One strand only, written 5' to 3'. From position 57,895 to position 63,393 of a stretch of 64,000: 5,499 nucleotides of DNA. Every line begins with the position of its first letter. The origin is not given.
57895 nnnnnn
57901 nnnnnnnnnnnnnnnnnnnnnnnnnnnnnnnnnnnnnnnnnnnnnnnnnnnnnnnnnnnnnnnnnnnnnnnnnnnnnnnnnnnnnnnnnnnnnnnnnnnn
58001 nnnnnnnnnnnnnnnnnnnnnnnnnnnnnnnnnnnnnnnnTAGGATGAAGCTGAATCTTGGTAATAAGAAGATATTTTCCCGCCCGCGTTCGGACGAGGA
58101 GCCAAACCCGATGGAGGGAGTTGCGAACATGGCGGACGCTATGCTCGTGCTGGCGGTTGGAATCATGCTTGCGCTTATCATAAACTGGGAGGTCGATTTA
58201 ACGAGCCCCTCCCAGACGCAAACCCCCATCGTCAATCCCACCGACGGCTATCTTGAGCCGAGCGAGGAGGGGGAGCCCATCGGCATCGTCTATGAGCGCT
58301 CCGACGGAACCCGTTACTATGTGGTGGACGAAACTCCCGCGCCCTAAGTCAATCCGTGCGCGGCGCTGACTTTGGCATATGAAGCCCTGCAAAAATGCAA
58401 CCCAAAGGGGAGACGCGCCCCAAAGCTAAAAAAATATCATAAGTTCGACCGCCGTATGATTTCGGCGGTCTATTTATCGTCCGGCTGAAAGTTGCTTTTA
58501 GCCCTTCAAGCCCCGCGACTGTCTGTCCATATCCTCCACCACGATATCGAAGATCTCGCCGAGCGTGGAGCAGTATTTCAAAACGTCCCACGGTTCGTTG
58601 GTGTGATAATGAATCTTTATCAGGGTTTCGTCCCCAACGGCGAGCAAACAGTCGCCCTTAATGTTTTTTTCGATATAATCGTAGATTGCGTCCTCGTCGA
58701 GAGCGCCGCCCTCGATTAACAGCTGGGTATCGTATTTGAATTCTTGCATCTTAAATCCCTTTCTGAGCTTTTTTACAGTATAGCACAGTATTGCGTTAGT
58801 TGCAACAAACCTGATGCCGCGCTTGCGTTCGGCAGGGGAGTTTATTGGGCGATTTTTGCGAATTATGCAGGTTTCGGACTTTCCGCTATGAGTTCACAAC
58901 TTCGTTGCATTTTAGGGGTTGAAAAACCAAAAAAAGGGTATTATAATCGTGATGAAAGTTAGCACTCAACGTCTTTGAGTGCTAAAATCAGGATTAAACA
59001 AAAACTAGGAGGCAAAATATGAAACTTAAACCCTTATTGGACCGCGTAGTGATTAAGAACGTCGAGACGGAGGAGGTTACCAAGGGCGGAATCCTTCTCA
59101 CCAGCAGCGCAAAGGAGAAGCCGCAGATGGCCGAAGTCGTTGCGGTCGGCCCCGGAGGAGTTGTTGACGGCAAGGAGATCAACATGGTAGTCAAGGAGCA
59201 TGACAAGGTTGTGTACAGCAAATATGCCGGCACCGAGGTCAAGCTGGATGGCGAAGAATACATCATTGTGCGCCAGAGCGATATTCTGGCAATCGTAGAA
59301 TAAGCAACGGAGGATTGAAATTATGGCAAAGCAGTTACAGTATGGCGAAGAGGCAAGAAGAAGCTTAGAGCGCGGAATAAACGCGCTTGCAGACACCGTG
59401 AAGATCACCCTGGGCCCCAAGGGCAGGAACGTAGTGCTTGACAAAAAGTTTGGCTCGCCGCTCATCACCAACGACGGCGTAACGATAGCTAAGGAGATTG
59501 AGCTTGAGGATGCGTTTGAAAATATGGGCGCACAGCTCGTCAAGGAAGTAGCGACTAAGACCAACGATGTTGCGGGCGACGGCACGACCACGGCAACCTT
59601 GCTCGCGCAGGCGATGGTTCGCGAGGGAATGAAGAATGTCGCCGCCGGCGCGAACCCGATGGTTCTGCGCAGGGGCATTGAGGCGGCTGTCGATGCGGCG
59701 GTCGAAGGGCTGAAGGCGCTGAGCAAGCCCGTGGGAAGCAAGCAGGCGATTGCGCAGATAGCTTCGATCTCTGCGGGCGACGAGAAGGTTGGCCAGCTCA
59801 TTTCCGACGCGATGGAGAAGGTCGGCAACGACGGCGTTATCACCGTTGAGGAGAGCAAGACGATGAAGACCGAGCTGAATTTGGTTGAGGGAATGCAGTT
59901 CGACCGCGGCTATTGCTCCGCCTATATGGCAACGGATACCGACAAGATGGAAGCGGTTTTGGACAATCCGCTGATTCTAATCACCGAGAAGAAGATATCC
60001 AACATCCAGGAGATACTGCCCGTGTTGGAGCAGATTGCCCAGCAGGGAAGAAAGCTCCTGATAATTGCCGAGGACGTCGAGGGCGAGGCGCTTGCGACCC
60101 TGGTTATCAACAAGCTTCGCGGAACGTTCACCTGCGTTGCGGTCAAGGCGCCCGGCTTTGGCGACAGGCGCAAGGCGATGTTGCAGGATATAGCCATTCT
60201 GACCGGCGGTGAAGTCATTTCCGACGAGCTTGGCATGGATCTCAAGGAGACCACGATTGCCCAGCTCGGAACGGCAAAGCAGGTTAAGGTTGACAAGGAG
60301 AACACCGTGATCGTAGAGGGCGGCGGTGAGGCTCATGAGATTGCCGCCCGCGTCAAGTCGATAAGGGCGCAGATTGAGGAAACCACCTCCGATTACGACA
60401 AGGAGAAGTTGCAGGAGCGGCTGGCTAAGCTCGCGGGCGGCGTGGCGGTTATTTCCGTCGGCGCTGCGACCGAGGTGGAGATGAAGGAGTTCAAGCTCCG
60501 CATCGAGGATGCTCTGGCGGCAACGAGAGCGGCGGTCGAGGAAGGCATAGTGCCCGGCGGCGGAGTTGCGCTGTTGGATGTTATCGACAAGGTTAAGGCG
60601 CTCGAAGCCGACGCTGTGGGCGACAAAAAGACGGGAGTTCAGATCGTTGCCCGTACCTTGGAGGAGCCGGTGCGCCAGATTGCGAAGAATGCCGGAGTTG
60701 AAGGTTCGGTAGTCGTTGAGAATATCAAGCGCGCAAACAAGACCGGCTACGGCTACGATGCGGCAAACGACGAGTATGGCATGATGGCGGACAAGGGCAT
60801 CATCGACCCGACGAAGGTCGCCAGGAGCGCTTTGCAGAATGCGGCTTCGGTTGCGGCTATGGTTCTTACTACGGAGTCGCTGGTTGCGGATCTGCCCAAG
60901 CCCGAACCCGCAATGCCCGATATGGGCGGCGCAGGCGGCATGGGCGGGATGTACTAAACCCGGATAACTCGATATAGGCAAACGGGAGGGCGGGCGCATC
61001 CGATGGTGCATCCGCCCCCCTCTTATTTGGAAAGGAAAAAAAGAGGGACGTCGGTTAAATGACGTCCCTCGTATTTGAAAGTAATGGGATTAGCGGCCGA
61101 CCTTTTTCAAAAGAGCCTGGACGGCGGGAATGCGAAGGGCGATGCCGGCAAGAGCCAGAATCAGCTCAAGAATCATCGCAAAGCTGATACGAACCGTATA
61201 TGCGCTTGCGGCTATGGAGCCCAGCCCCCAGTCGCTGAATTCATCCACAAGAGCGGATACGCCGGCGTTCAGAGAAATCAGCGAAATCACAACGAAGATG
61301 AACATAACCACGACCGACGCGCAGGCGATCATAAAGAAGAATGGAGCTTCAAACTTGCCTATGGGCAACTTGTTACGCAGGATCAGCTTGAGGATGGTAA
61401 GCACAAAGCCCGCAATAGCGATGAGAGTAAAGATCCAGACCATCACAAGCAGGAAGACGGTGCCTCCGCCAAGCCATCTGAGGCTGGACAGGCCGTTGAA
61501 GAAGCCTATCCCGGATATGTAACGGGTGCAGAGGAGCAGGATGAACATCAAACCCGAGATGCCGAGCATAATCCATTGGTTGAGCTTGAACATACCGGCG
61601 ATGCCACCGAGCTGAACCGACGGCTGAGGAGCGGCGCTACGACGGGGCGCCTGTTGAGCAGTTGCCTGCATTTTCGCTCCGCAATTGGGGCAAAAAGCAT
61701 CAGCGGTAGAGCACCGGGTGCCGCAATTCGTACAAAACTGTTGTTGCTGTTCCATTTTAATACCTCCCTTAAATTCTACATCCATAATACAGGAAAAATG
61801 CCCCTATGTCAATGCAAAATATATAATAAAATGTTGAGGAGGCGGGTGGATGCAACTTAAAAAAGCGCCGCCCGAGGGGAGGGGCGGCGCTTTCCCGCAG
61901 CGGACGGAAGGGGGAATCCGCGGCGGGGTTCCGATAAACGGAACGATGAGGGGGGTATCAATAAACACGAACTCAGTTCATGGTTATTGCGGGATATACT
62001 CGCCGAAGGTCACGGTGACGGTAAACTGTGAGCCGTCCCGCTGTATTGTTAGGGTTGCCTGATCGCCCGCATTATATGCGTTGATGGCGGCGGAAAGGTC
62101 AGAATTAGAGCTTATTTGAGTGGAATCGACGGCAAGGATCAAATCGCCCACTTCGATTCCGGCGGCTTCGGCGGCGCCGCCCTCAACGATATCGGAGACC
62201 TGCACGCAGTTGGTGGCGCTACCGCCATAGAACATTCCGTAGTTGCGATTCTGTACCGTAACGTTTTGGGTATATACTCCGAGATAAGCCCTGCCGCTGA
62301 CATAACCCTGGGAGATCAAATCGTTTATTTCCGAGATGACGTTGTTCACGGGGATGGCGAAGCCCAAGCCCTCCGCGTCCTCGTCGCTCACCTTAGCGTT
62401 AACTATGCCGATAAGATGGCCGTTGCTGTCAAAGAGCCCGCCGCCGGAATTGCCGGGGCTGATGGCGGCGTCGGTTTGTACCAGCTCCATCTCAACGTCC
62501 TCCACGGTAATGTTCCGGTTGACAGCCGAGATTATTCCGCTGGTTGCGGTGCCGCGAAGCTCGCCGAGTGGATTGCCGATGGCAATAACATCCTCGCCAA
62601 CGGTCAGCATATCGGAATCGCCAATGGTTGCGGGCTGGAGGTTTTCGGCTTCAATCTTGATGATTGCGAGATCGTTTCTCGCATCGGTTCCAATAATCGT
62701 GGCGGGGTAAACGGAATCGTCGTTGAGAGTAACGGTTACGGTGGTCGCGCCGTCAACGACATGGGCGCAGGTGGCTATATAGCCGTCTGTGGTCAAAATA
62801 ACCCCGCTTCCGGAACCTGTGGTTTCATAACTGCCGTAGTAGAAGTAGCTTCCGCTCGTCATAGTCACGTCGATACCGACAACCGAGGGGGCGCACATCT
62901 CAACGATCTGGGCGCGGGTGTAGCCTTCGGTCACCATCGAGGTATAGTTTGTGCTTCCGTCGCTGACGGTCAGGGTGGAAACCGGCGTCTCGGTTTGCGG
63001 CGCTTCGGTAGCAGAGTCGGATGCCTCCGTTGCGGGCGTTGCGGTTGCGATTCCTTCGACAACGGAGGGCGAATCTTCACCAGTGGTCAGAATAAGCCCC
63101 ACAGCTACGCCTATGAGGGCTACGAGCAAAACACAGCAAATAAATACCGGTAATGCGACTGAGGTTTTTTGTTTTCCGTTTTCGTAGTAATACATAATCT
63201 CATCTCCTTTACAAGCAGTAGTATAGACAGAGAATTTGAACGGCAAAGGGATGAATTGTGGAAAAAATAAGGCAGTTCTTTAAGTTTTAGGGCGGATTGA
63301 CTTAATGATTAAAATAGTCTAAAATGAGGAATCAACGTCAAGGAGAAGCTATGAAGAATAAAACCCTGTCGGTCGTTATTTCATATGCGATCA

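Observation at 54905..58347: ExbB/ExbD-type ion-driven motor co-operonic with a wall-spanning surface protein, outside any outer-membrane context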

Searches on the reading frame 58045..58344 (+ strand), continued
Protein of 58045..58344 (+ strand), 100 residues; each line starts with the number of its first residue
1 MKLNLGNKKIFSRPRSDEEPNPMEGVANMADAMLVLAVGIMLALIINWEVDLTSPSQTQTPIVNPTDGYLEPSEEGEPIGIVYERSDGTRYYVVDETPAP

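Call 25: search_protein_families(library=pfam, proteins=[L006:5903-7366:+, L011:6038-7306:+, L006:8318-13201:+, L005:8865-11760:+, L005:1386-3398:+, L008:6005-7357:+, L010:5822-7366:+], max_evalue=1)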
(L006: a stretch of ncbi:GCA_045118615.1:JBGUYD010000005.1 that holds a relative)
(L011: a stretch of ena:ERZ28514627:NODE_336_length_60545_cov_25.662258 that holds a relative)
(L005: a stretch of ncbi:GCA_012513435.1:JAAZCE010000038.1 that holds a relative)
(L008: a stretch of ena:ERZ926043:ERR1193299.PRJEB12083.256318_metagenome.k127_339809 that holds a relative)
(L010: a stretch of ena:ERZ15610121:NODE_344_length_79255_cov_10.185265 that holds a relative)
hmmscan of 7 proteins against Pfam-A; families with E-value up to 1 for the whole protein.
L006:5903-7366:+ (488 aa): 3 families
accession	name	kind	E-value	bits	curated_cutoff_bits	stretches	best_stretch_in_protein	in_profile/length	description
PF02368.24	Big_2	-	0.00011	22.5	22.8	1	274-311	34-71/79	Bacterial Ig-like domain (group 2)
PF20578.4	aBig_2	-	0.072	13.3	27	1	274-305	35-66/89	Atrophied bacterial Ig domain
PF24698.1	DUF7662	-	0.17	12.2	26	1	52-84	13-45/72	Domain of unknown function (DUF7662)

L011:6038-7306:+ (423 aa): 1 family
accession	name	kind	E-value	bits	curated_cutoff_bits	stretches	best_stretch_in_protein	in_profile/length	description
PF02368.24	Big_2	-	0.00013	22.3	22.8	1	266-301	35-70/79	Bacterial Ig-like domain (group 2)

L006:8318-13201:+ (1628 aa): 4 families
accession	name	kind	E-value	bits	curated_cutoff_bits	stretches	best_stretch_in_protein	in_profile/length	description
PF00395.25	SLH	-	2.8e-33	114.1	20.8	4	1321-1364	1-44/44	S-layer homology domain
PF18998.6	Flg_new_2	-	5.1e-08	33.2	23.6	1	427-492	3-71/73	Divergent InlB B-repeat domain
PF07581.17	Glug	-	0.00054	20.6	20.5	2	304-325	5-27/28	The GLUG motif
PF16248.10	DUF4905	-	0.013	15.8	29.6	0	1257-1285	29-57/83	Domain of unknown function (DUF4905)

L005:8865-11760:+ (965 aa): 1 family
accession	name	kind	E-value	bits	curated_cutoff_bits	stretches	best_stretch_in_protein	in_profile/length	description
PF07581.17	Glug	-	2.8e-07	31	20.5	3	427-452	3-28/28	The GLUG motif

L005:1386-3398:+ (671 aa): 1 family
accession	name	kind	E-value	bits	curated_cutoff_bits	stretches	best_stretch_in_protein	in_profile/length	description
PF00174.25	Oxidored_molyb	-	2.1e-10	40.9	24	1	559-669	66-160/169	Oxidoreductase molybdopterin binding domain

L008:6005-7357:+ (451 aa): 3 families
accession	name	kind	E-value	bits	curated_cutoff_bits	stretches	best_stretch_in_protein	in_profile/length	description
PF05887.16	Trypan_PARP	-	4.1e-07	30.5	100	1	298-350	58-110/134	Procyclic acidic repetitive protein (PARP)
PF02368.24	Big_2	-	0.00095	19.5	22.8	1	225-292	12-74/79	Bacterial Ig-like domain (group 2)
PF16031.10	TonB_N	-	0.053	14.6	33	1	292-349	13-80/138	TonB polyproline region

L010:5822-7366:+ (515 aa): 4 families
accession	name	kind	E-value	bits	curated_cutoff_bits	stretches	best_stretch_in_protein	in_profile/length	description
PF02368.24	Big_2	-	0.00039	20.8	22.8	1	305-341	34-70/79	Bacterial Ig-like domain (group 2)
PF24698.1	DUF7662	-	0.17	12.1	26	1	83-116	13-46/72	Domain of unknown function (DUF7662)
PF12300.13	RhlB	-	0.23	12.1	25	1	355-436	45-127/181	ATP-dependent RNA helicase RhlB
PF12733.13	Cadherin-like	-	0.41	11.6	24.2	0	308-356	31-79/89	Cadherin-like beta sandwich domain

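Call 51: search_solved_structures(query=A2, max_evalue=10, show_alignments=2)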
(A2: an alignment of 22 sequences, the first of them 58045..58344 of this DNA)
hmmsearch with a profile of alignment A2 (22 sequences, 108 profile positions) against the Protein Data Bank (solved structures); distinct sequences matched with E-value up to 10: 1.
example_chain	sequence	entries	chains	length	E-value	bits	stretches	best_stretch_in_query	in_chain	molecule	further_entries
9egz_l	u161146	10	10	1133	8.4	9.8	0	56-90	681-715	Histone-lysine N-methyltransferase SETD2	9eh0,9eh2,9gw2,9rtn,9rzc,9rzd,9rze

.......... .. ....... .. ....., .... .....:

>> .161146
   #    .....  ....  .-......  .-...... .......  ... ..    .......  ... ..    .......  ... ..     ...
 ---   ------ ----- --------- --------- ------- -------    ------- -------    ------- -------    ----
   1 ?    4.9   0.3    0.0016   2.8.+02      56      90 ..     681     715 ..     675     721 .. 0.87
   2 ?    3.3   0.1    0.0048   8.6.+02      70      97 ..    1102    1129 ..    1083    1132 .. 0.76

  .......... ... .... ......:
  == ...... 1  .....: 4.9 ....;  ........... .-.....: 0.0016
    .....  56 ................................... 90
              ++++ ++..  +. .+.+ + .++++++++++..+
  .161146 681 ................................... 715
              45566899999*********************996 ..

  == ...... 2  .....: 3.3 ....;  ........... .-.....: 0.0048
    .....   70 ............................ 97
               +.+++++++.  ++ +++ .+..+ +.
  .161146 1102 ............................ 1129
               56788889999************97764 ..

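Call 53: search_protein_families(library=pfam, alignment_id=A2, max_evalue=5)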
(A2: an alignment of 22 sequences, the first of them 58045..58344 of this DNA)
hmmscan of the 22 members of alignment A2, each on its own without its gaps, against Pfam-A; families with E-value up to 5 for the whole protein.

A. member 1, window:58045-58344:+ (100 aa): 1 family
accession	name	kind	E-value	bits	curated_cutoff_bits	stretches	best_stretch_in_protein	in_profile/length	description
PF09919.14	DUF2149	-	1.9e-09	38.1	27.1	1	23-66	1-45/92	Uncharacterized conserved protein (DUF2149)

B. families by the number of members that match (of 22 scanned): 14 families
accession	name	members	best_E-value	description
PF09919.14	DUF2149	22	4.4e-13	Uncharacterized conserved protein (DUF2149)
PF17780.6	OCRE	6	0.012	OCRE domain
PF08884.16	Flagellin_D3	5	0.06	Flagellin D3 domain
PF20037.4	DUF6440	3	0.046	Family of unknown function (DUF6440)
PF15232.11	DUF4585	2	0.022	Domain of unknown function (DUF4585)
PF08265.16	YL1_C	2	0.042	YL1 nuclear protein C-terminal domain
PF18920.5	DUF5671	2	0.091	Domain of unknown function (DUF5671)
PF12438.13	DUF3679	2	0.11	Protein of unknown function (DUF3679)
PF19483.4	DUF6019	1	0.0029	Family of unknown function (DUF6019)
PF06969.22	HemN_C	1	0.012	HemN C-terminal domain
PF16103.11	DUF4822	1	0.027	Domain of unknown function (DUF4822)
PF06124.16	DUF960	1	0.096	Staphylococcal protein of unknown function (DUF960)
PF20176.3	DUF6541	1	0.12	Family of unknown function (DUF6541)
PF24368.1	DUF7524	1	1.4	Family of unknown function (DUF7524)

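Call 74: find_related_loci(query=A6, collection=metagenome_contigs, flank=6000)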
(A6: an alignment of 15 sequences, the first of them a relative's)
Query A6 (208 aa) in metagenome_contigs; peptide patterns used: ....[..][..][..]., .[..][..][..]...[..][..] (x = any residue, [..] = any of these).
222 stretches matched a pattern; 126 encode a relative of the query (tblastn E <= 1e-3); the best 80 are kept; 80 distinct loci.
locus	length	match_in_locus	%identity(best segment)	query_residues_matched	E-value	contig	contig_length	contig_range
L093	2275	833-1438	77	1-208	1e-111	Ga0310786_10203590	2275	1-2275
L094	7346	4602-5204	77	1-207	3e-105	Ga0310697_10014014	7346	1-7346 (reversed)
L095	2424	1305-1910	76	1-208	2e-109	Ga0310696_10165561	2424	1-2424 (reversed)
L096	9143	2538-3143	74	1-208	2e-105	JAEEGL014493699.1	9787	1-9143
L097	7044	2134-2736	77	1-207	4e-105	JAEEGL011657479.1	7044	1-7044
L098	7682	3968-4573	76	1-208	8e-104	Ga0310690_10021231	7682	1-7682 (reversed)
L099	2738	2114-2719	75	1-208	4e-106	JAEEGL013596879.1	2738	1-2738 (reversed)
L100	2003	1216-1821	74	1-208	7e-105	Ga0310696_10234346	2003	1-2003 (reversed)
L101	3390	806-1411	70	1-208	3e-98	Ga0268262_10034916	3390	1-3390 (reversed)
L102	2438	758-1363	70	1-208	3e-100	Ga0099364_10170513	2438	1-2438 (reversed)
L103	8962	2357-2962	68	1-208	4e-96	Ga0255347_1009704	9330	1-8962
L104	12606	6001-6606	69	1-208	8e-96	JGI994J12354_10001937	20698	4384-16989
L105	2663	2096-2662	75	1-195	9e-98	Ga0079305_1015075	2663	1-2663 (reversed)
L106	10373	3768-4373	68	1-208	4e-95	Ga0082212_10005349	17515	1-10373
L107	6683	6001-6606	68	1-208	4e-95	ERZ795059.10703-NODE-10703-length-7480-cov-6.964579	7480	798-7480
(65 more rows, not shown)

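Call 90: predict_structure(alignment_id=A2)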
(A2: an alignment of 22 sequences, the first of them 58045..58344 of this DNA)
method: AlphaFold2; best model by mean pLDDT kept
length: 100 residues; sequences in the alignment: 22
mean_pLDDT: 57.4   pTM: 0.23
mean pLDDT of the five models: 57.4, 56.1, 55.2, 55.1, 53.3
residues with pLDDT >= 90: 0; 70-90: 15; 50-70: 60; < 50: 25
segments of 3 or more residues with pLDDT < 50: 56-65, 97-100
pLDDT, mean of each block of 10 residues (from residue 1): 54 56 59 81 71 50 45 50 58 51
secondary structure, 60 per line:
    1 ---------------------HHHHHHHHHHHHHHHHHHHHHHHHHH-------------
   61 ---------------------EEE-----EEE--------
elements in order: H22-47 E82-84 E90-92

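Call 93: search_solved_structures(query=A7, max_evalue=0.001)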
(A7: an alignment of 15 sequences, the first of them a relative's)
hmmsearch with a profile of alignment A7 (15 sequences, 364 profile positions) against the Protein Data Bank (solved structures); distinct sequences matched with E-value up to 0.001: 51.
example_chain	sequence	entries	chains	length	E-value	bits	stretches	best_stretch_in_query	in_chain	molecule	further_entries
4pag_A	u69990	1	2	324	4.4e-62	213.3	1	39-355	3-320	Periplasmic binding protein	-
4ovk_A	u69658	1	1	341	4.5e-43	150.7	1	37-362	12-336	Periplasmic binding protein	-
4hn9_A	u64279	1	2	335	2.9e-22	82.3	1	40-345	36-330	Iron complex transport system substrate-binding protein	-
2etv_A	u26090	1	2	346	2.9e-22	82.3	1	41-347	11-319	iron(III) ABC transporter, periplasmic iron-binding protein, putative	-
3psa_A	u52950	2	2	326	7.8e-19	71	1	41-346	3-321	protein HI_1472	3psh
4mo9_A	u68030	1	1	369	8.1e-19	70.9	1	24-267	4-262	Periplasmic binding protein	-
2q8p_A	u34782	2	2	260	1.3e-15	60.4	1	89-302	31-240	Iron-regulated surface determinant E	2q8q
9ht5_A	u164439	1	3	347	8e-14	54.5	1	42-270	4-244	Periplasmic substrate-binding transport protein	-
9hrj_A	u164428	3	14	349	8.1e-14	54.5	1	42-270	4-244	Periplasmic substrate-binding transport protein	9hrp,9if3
6b2x_A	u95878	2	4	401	7.9e-13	51.2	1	39-270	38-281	Solute-binding periplasmic protein of iron/siderophore ABC transporter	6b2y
3eiw_A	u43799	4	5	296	6.7e-12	48.2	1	108-292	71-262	HtsA protein | Ferrichrome ABC transporter lipoprotein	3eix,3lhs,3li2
4m7o_A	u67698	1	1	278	5.6e-11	45.1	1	110-292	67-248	Iron-binding protein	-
2r7a_A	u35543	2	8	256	3.3e-10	42.6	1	59-270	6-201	Bacterial heme binding protein | Periplasmic HEME binding protein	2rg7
6all_A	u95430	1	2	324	5.8e-09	38.5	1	12-297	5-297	Fe(3+)-citrate-binding protein yfmC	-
4n01_A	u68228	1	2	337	1.1e-08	37.6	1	4-277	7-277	Periplasmic binding protein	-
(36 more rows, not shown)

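Call 94: search_protein_families(library=padloc, proteins=[window:58045-58344:+], max_evalue=0.01)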
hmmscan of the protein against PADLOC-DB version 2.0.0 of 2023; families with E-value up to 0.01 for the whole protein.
window:58045-58344:+ (100 aa): 0 families

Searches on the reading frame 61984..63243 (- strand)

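Call 66: search_protein_families(library=pfam, proteins=[window:61984-63243:-], max_evalue=0.0001)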
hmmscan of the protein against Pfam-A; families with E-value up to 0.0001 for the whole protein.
window:61984-63243:- (419 aa): 5 families
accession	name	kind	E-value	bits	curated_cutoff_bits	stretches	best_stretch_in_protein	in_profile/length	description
PF13365.12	Trypsin_2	-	2.5e-35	122.7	27.6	1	145-280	1-144/144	Trypsin-like peptidase domain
PF00089.32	Trypsin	-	1.1e-16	61.8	20.6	1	141-303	20-217/220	Trypsin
PF13180.12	PDZ_2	-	7e-14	52.3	27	1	335-412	12-79/80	PDZ domain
PF17820.7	PDZ_6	-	2.9e-10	40.2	27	1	349-402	2-54/54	PDZ domain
PF00595.29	PDZ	-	5.9e-10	39.8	23.2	1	345-401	25-81/81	PDZ domain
